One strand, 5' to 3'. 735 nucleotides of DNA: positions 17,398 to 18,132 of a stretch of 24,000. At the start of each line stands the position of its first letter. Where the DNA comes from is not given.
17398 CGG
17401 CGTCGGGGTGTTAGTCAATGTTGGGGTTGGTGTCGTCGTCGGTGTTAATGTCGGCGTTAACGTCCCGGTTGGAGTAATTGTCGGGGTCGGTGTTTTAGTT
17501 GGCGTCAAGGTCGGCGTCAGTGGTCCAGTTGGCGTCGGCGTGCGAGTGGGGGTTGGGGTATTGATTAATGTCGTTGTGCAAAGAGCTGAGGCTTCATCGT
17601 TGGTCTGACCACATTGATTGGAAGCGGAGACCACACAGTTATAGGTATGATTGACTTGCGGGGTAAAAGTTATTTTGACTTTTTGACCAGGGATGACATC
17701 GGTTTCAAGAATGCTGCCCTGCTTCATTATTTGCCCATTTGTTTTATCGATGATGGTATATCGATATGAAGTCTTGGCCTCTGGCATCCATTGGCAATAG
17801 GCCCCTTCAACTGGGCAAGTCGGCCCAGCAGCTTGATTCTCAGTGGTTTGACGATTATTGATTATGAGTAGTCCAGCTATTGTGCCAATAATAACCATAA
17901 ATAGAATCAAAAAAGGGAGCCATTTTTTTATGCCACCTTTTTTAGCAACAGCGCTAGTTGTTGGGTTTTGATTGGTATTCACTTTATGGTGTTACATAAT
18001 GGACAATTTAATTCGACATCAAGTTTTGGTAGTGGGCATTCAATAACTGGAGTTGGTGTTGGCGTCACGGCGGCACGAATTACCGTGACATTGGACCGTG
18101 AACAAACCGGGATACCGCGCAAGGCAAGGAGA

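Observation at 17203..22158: Two diverged, outward-facing copies of a two-gene surface cassette bracketing a membrane-protein/GH18 pair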

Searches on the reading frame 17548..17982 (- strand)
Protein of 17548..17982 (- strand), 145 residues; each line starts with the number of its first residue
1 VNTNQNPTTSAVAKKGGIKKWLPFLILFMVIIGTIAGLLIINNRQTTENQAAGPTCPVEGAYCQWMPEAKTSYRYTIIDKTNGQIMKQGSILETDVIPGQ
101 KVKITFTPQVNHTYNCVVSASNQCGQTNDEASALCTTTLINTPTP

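Call 10: find_homologous_proteins(query=A1, max_evalue=0.01)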
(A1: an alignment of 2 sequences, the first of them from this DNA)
Query A1 (2 sequences) (145 aa, profile of the alignment): 1 proteins with E <= 0.01 among 273 candidates.
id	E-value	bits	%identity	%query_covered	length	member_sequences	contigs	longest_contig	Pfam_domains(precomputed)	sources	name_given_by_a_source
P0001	6.1e-38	148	64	77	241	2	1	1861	-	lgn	-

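Call 13: find_encoding_contigs(protein=P0001, flank=10000)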
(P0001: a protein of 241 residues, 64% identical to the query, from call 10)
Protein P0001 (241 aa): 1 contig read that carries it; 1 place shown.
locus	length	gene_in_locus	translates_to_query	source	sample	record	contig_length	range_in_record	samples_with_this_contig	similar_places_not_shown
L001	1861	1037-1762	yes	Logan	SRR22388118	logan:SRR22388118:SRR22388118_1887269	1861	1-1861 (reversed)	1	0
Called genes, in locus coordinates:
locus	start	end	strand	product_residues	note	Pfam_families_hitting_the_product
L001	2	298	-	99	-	?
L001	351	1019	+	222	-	-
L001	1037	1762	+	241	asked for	-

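Call 26: search_protein_representatives(alignment_id=A3)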
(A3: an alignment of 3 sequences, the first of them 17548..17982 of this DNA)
Query: 3 sequences, 138 profile positions. Proteins with E-value up to 0.001 (for the whole library): 205; up to 1e-10: 73; up to 1e-30: 2. The best 150 are listed.
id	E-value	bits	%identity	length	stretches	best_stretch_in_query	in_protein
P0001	6.3e-62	223.6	-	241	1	12-138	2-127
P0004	5.6e-34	133.0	-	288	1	1-130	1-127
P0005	5.6e-29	116.8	-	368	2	11-136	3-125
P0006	6.9e-29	116.6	-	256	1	9-138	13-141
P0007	1.5e-23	99.3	-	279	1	6-133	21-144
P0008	2.4e-21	92.2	-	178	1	11-134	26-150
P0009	1.6e-19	86.2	-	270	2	10-136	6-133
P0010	9.1e-19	83.8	-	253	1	5-137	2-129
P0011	2.7e-18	82.2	-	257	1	13-134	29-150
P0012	4.8e-18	81.4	-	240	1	9-133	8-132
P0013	2.0e-17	79.5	-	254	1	10-135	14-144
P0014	4.0e-17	78.5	-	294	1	14-138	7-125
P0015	1.1e-16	77.1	-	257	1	1-130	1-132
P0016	1.3e-16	76.8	-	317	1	10-138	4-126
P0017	1.4e-16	76.7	-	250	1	4-138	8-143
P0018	1.7e-16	76.4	-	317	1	11-137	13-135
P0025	1.6e-15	73.3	-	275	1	13-134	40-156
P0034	1.5e-14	70.1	-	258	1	8-138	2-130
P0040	4.4e-14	68.6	-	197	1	10-138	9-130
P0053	3.0e-12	62.6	-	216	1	10-130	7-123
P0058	3.7e-12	62.4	-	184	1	12-137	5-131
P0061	9.1e-12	61.1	-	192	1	12-138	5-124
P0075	6.5e-11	58.3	-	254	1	11-137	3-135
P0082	2.8e-10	56.3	-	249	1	12-138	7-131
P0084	3.3e-10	56.0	-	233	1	11-138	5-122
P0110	1.4e-08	50.8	-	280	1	9-135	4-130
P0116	4.6e-08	49.1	-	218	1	11-136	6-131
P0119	1.6e-07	47.3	-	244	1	9-132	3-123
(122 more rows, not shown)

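Call 29: find_encoding_contigs(protein=P0004, flank=10000)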
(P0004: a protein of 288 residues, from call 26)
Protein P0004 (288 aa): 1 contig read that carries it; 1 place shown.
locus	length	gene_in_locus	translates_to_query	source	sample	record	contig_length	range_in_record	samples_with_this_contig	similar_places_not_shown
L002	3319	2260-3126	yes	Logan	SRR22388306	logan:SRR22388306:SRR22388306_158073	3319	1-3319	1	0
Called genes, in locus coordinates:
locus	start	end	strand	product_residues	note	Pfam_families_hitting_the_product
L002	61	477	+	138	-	-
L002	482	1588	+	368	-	PF00704:Glyco_hydro_18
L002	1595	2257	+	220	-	-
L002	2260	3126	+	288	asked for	-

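Call 30: find_encoding_contigs(protein=P0015, flank=10000)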
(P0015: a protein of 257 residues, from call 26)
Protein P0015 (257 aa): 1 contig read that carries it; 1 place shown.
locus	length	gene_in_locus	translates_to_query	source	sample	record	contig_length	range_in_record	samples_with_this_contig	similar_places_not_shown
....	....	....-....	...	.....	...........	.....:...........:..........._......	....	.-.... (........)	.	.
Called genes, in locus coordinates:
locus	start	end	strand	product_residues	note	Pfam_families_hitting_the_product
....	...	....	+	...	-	-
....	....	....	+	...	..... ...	-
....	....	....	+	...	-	-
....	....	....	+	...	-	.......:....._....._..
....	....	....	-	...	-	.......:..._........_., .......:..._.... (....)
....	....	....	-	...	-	-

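Call 42: find_encoding_contigs(protein=P0058, flank=8000)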
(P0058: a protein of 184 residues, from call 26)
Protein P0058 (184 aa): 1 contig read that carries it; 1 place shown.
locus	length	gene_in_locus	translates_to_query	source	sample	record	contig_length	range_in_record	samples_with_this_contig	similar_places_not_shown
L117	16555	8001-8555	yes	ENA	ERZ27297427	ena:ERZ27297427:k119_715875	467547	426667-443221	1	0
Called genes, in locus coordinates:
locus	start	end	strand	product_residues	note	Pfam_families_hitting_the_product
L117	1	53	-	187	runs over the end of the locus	PF01923:Cob_adeno_trans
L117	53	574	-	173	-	PF20221:DUF6580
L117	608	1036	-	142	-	PF14478:DUF4430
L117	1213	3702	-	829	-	PF00317:Ribonuc_red_lgN, PF02867:Ribonuc_red_lgC, PF12637:TSCPD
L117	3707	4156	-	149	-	PF22811:Zn_ribbon_NrdR, PF03477:ATP-cone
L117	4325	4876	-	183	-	PF18915:DUF5667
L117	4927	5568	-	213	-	PF00625:Guanylate_kin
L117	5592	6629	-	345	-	PF00044:Gp_dh_N, PF02800:Gp_dh_C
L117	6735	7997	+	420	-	-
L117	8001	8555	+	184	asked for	-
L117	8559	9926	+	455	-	PF13385:Laminin_G_3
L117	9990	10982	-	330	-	PF02674:Colicin_V, PF00188:CAP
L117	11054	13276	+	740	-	PF00912:Transgly, PF00905:Transpeptidase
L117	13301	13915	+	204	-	-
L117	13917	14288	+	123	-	-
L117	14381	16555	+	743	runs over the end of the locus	PF00912:Transgly, PF00905:Transpeptidase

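Call 43: find_encoding_contigs(protein=P0061, flank=8000)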
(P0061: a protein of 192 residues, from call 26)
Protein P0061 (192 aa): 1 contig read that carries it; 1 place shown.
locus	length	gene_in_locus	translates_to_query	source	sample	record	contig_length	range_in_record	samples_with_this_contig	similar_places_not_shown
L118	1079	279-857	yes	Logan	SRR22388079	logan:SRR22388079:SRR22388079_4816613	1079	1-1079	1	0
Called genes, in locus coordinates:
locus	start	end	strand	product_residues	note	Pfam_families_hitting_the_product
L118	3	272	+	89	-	?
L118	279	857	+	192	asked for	-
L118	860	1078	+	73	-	?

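Call 50: predict_structure(alignment_id=A6)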
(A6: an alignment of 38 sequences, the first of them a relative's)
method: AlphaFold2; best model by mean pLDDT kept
length: 184 residues; sequences in the alignment: 38
mean_pLDDT: 79.4   pTM: 0.47
mean pLDDT of the five models: 79.4, 78.8, 78.8, 78.7, 77.7
residues with pLDDT >= 90: 83; 70-90: 34; 50-70: 58; < 50: 9
segments of 3 or more residues with pLDDT < 50: 40-42
pLDDT, mean of each block of 10 residues (from residue 1): 85 97 89 54 57 93 97 97 97 91 97 90 73 79 61 57 62 62 57
secondary structure, 60 per line:
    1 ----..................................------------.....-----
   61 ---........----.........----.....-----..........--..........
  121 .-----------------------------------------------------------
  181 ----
elements in order: H5-38 E51-55 E64-71 E76-84 E89-93 E99-108 E111-121

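Call 54: fold_search(model_id=the predicted structure, library=pdb)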
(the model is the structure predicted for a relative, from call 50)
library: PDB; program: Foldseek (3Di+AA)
matches with E <= 10: 1461; with E <= 0.001: 6
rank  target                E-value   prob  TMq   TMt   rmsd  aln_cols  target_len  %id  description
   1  6zva_B                2.4e-04  1.00  0.28  0.50   9.5        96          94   19  Crystal structure of My5 (released 2021-08-04)
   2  6zva_A                3.3e-04  1.00  0.29  0.50   9.1        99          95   19  Crystal structure of My5 (released 2021-08-04)
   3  6hyf_C                6.1e-04  1.00  0.38  0.72   2.2        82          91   18  Crystal structure of the third FNIII domain from rat beta4 integrin, a binding site for periaxin (released 2019-05-08)
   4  5kf4_C                8.1e-04  1.00  0.34  0.60   3.2        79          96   18  Crystal structure of FN3 domain (Residues P368-P466) of Human collagen XX (released 2016-07-06)
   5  4u3h                  9.0e-04  1.00  0.36  0.63   2.6        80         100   22  Crystal structure of FN3con (released 2015-02-11)
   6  6c83_C                9.0e-04  1.00  0.36  0.72   2.2        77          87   18  Structure of Aurora A (122-403) bound to inhibitory Monobody Mb2 and AMPPCP (released 2019-02-27)
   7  5n47_F                1.0e-03  1.00  0.37  0.25   2.2        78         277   18  Structure of Anticalin N7E in complex with the three-domain fragment Fn7B8 of human oncofetal fibronectin (released 2018-02-14)
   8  9pvp                  1.1e-03  1.00  0.32  0.04   2.9        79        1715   23  Cryo-EM structure of receptor tyrosine kinase ROS1 extracellular domain (released 2026-02-25)
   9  6x38                  1.3e-03  1.00  0.32  0.56   3.6        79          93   22  Crystal structure of the FN5 domain of Drosophila Lar (released 2021-05-26)
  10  3b83_C                1.4e-03  1.00  0.37  0.66   1.8        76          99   20  Computer-Based Redesign of a beta Sandwich Protein Suggests that Extensive Negative Design Is Not Required for De Novo (released 2008-11-04)
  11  3b83_B                1.5e-03  1.00  0.37  0.70   1.8        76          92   20  Computer-Based Redesign of a beta Sandwich Protein Suggests that Extensive Negative Design Is Not Required for De Novo (released 2008-11-04)
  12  6hyf_B                1.6e-03  1.00  0.36  0.64   2.8        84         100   17  Crystal structure of the third FNIII domain from rat beta4 integrin, a binding site for periaxin (released 2019-05-08)
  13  4n68                  1.6e-03  1.00  0.33  0.57   2.7        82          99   17  Crystal structure of an internal FN3 domain from human Contactin-5 [PSI-NYSGRC-005804] (released 2013-10-30)
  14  4gh7_D                1.7e-03  1.00  0.37  0.25   2.0        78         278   18  Crystal structure of Anticalin N7A in complex with oncofetal fibronectin fragment Fn7B8 (released 2012-12-26)
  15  8gzx_B                1.8e-03  1.00  0.35  0.68   2.7        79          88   16  Escherichia coli FtsZ complexed with monobody (P212121) (released 2023-07-19)
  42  5dft_B                3.7e-03  1.00  0.37  0.72   1.9        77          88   18  Structure of the Eleventh Type III Domain from Human Fibronectin (released 2016-09-14)
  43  6hyf_A                3.7e-03  1.00  0.38  0.64   2.2        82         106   16  Crystal structure of the third FNIII domain from rat beta4 integrin, a binding site for periaxin (released 2019-05-08)
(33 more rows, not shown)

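Call 55: find_encoding_contigs(protein=P0010, flank=5000, max_places=3)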
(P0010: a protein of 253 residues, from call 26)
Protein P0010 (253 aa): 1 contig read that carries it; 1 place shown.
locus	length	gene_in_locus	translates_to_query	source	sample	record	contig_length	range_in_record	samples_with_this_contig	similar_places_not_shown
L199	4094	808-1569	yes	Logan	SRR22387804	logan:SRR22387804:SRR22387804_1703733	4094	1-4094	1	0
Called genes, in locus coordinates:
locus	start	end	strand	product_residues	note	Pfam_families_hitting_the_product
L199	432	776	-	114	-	-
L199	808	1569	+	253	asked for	-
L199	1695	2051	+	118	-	PF01592:NifU_N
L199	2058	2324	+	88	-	PF06902:Fer4_19 (weak), PF13459:Fer4_15, PF13370:Fer4_13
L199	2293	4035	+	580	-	PF01558:POR, PF01855:POR_N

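Call 56: find_encoding_contigs(protein=P0012, flank=5000, max_places=3)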
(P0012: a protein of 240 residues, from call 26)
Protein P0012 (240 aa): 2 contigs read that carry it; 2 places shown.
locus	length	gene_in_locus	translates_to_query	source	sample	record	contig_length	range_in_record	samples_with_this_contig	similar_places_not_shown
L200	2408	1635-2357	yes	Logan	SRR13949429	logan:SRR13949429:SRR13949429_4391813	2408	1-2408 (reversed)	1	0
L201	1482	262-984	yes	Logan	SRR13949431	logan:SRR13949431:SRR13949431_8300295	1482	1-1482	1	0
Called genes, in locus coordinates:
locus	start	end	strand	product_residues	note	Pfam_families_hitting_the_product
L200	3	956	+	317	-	?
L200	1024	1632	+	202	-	-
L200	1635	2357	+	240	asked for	-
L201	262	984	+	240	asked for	-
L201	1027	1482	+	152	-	?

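Call 57: find_encoding_contigs(protein=P0053, flank=5000, max_places=3)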
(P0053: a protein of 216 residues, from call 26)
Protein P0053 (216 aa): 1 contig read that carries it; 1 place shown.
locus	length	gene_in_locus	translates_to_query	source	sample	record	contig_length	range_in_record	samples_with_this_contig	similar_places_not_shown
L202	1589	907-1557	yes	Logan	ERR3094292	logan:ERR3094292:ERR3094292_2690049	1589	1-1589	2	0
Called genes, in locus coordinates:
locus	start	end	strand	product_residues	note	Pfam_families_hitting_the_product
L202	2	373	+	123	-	?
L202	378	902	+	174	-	-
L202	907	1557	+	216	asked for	-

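Call 66: search_protein_families(library=ncbifam, alignment_id=A6, max_evalue=0.01)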
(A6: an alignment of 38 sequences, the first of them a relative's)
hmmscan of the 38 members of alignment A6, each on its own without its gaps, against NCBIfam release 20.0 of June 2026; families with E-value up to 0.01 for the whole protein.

A. member 1, P0058 (184 aa): 0 families

B. families by the number of members that match (of 38 scanned): 4 families
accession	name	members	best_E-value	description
NF033186.1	internalin_K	2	0.0015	class 1 internalin InlK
NF033761.1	gliding_GltJ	1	0.00021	adventurous gliding motility protein GltJ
NF004285.1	PRK05696.1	1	0.0014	flagellar basal body-associated protein FliL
NF041528.1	strep_LAETG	1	0.0045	LAETG motif-containing sortase-dependent surface protein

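Call 67: search_protein_families(library=pfam, alignment_id=A6, max_evalue=0.01)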
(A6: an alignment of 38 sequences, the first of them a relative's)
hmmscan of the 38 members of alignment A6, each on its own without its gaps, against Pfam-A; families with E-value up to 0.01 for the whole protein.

A. member 1, P0058 (184 aa): 0 families

B. families by the number of members that match (of 38 scanned): 9 families
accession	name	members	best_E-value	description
PF00041.27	fn3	10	8.2e-07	Fibronectin type III domain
PF19408.5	PKD_6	3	0.00018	PKD-like domain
PF00746.26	Gram_pos_anchor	1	5.3e-05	LPXTG cell wall anchor motif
PF23416.1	DUF7107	1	0.00024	Domain of unknown function (DUF7107)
PF21164.2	Dumpy_DPY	1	0.0024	Dumpy, DPY module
PF10365.15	DUF2436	1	0.0029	Domain of unknown function (DUF2436)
PF24421.1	Ig_J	1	0.0081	Tip attachment protein J, Ig-like domain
PF11781.13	Zn_ribbon_RRN7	1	0.0085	Zinc-finger of RNA-polymerase I-specific TFIIB, Rrn7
PF00864.24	P2X_receptor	1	0.0097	ATP P2X receptor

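Call 91: search_protein_families(library=pfam, proteins=[P0005, P0009, P0018, P0025, P0034, P0075, P0084, P0110, P0116, P0119], max_evalue=0.01)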
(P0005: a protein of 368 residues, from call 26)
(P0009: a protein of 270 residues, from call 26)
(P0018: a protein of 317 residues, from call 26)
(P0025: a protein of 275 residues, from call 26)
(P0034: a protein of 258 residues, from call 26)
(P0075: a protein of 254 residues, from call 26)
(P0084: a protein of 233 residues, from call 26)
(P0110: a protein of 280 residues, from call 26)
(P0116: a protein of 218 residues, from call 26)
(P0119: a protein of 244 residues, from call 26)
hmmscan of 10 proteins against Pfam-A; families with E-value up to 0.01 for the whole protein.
P0005 (368 aa): 4 families
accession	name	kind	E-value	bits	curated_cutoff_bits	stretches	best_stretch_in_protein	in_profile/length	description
PF00041.27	fn3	-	8.2e-07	29.6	25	0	133-193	14-72/84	Fibronectin type III domain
PF21164.2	Dumpy_DPY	-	0.0024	18.2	27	1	266-286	4-24/24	Dumpy, DPY module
PF10365.15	DUF2436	-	0.0029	17.9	25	0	145-191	108-157/164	Domain of unknown function (DUF2436)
PF24421.1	Ig_J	-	0.0081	16.7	29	0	134-209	27-104/104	Tip attachment protein J, Ig-like domain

P0009 (270 aa): 0 families

P0018 (317 aa): 0 families

P0025 (275 aa): 1 family
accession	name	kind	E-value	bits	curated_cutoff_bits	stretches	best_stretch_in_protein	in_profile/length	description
PF11781.13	Zn_ribbon_RRN7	-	0.0085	16.2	27.1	0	74-91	4-20/32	Zinc-finger of RNA-polymerase I-specific TFIIB, Rrn7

P0034 (258 aa): 0 families

P0075 (254 aa): 0 families

P0084 (233 aa): 1 family
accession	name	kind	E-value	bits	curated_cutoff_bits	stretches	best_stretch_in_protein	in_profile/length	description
PF00041.27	fn3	-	0.0023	18.6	25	1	42-109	13-79/84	Fibronectin type III domain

P0110 (280 aa): 1 family
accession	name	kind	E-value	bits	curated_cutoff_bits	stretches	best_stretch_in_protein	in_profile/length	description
PF23416.1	DUF7107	-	0.00024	21.8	24.6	1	158-187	2-30/48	Domain of unknown function (DUF7107)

P0116 (218 aa): 1 family
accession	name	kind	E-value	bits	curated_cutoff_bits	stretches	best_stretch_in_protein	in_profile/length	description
PF19408.5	PKD_6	-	0.00018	22.2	25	1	34-112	2-76/82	PKD-like domain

P0119 (244 aa): 0 families

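Call 92: find_encoding_contigs(protein=P0040, flank=4000, max_places=3)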
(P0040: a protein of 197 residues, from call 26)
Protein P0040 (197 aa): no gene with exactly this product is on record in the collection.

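Call 93: find_encoding_contigs(protein=P0082, flank=4000, max_places=3)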
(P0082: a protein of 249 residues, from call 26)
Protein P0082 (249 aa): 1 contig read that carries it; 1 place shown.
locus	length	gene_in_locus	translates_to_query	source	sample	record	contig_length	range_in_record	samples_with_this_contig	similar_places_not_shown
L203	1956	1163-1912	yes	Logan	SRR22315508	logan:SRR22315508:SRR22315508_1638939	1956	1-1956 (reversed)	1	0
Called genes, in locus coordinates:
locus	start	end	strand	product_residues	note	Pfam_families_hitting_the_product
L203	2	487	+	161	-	?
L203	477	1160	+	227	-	-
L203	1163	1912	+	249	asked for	-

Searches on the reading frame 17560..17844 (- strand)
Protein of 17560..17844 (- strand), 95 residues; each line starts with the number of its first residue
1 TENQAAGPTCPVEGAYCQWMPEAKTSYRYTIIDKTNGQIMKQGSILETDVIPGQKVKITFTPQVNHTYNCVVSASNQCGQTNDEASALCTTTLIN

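Call 96: search_solved_structures(query=A4, max_evalue=1)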
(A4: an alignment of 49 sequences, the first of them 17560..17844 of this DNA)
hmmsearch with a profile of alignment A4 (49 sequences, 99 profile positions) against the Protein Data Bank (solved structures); distinct sequences matched with E-value up to 1: 15.
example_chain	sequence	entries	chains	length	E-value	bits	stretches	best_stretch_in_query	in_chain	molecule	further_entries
7y8s_A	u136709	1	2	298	0.016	18.6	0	24-88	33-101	Dscam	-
1cfb_A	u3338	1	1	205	0.029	17.8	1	5-87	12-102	DROSOPHILA NEUROGLIAN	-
4m9o_A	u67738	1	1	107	0.078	16.4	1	46-67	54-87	Beta-2-microglobulin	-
5v5v_G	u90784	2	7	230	0.25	14.8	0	53-75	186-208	MAM domain-containing glycosylphosphatidylinositol anchor protein 1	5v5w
2doc_A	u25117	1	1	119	0.25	14.8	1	25-76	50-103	Neural cell adhesion molecule 2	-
6luo_A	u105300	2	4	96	0.32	14.5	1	46-67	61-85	Beta-2-microglobulin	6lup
9ch4_B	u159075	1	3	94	0.36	14.3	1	46-67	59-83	Beta-2-microglobulin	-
8gm8_B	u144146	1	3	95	0.36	14.3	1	46-67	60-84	Beta-2-microglobulin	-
5h5z_B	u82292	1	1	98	0.43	14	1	40-67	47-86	Beta-2-microglobulin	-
4u3h_A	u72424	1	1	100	0.45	14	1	15-79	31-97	FN3con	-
3gbl_A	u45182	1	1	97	0.54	13.7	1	40-67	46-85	Beta2-microglobulin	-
4go6_B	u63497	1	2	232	0.64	13.5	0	54-82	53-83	HCF C-terminal chain 1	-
5y91_B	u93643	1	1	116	0.78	13.2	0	40-67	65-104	Beta-2-microglobulin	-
6lbe_B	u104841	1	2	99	0.89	13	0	46-68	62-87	Beta-2-microglobulin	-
2jll_A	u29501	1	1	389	0.98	12.9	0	26-77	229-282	NEURAL CELL ADHESION MOLECULE 2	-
